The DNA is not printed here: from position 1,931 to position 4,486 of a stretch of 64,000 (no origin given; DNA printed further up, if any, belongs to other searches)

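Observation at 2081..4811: Short UvrA paralog divergently paired with a MarR regulator and two operator palindromes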

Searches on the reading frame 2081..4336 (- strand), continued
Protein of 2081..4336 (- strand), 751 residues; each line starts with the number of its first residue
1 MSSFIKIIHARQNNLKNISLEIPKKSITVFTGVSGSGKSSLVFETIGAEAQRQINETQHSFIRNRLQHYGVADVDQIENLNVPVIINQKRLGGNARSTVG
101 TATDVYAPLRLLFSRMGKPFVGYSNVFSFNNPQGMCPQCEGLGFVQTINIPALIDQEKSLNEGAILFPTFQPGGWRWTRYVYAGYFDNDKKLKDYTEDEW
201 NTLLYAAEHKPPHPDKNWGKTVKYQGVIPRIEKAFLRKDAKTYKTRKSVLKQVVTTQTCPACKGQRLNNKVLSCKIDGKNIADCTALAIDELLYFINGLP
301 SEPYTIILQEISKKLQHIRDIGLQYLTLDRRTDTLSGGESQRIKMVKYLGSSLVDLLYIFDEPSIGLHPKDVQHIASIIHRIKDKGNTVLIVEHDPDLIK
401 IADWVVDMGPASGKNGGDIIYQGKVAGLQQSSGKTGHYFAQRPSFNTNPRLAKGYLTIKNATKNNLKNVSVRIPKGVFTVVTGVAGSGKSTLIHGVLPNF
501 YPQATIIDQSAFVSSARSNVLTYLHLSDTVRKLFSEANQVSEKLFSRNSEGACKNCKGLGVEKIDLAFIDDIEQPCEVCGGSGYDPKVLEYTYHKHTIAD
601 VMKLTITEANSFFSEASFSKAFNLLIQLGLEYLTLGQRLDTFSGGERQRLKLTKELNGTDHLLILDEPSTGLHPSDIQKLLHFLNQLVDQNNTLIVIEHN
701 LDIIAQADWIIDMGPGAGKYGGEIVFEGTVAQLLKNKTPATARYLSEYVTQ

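Call 42: get_annotated_region(hit=H7, flank=4000)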
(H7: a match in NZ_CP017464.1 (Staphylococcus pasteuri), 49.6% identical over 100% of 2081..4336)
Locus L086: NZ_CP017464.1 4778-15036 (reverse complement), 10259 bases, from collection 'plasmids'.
description: Staphylococcus pasteuri strain JS7 plasmid pSNJS701, complete sequence
organism: Staphylococcus pasteuri (NCBI taxid 45972)
taxonomy: Bacteria; Bacillota; Bacilli; Bacillales; Staphylococcaceae; Staphylococcus; Staphylococcus pasteuri
host: -; source: cell culture,Korean fermented food; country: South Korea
typing (MOB-suite, as given by PLSDB): mobilizable; replicon rep_cluster_1448,rep_cluster_2194; relaxase MOBP,MOBP
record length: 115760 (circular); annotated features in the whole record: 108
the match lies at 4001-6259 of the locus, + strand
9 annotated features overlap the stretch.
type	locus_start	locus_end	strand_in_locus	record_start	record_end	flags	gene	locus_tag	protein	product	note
CDS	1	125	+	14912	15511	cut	-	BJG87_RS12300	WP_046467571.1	recombinase family protein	GO:0006310 - DNA recombination [Evidence IEA]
predicted_resistance_gene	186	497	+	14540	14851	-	arsR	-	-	As(III)-sensing metalloregulatory transcriptional repressor ArsR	predicted by amrfinderplus; class ARSENIC; identity 97.12%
CDS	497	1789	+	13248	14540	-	arsB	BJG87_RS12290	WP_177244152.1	arsenite efflux transporter membrane subunit ArsB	-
predicted_resistance_gene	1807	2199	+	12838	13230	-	arsC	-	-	thioredoxin-dependent arsenate reductase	predicted by amrfinderplus; class ARSENIC; identity 97.71%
CDS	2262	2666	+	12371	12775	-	-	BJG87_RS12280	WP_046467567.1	type IIL restriction-modification enzyme MmeI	-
CDS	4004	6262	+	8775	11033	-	-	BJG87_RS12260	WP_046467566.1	excinuclease ABC subunit UvrA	-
CDS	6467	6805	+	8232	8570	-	-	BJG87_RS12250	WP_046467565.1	winged helix-turn-helix transcriptional regulator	-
CDS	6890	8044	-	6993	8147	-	-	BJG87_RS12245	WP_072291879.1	zinc-dependent alcohol dehydrogenase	-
CDS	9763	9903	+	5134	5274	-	-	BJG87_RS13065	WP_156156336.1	hypothetical protein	-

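Call 62: search_protein_families(library=padloc, proteins=[window:2081-4336:-], max_evalue=0.001)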
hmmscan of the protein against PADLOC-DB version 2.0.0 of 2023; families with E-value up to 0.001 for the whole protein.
window:2081-4336:- (751 aa): 34 families (the best 25 are shown)
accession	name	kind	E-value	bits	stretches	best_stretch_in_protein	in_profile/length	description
PDLC04135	mad3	-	4.4e-68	228.5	4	531-743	158-366/374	mads_3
PDLC04140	mad8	-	1.5e-29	101.5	2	462-706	12-239/314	mads_8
PDLC03878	NsnB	-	2.1e-12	45.5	0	660-707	237-284/345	-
PDLC02914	ATPase-Toprim_I-B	-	3.9e-12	44.1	1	638-705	181-249/443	-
PDLC00289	PtuA1|PtuA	-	1.3e-11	42.2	2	640-706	226-294/404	AAA ATPase domain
PDLC04175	HEC-01A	-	3.2e-11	40.9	1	334-397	248-310/363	-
PDLC04176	HEC-01A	-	1.1e-09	36.1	1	661-704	278-321/371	-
PDLC04710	PDC-M56A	-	4.1e-09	33.9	0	662-711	243-291/382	-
PDLC04244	PDC-M01A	-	7.3e-09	32.9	1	660-704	347-391/482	-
PDLC02335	AbiLi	-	1.8e-08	31.9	1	455-704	58-241/326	AbiLi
PDLC00285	PtuA1|PtuA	-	3.8e-08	31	1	220-399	158-330/432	AAA ATPase domain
PDLC04033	PD-T4-4_A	-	1e-07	29.6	1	357-400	328-371/460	-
PDLC04164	AriA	-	1.1e-07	29.7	0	638-703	168-235/253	-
PDLC04240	PDC-M01A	-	6.8e-07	26.2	0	639-706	481-551/639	-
PDLC04032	PD-T4-4_A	-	9e-07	26.2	1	356-400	348-392/474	-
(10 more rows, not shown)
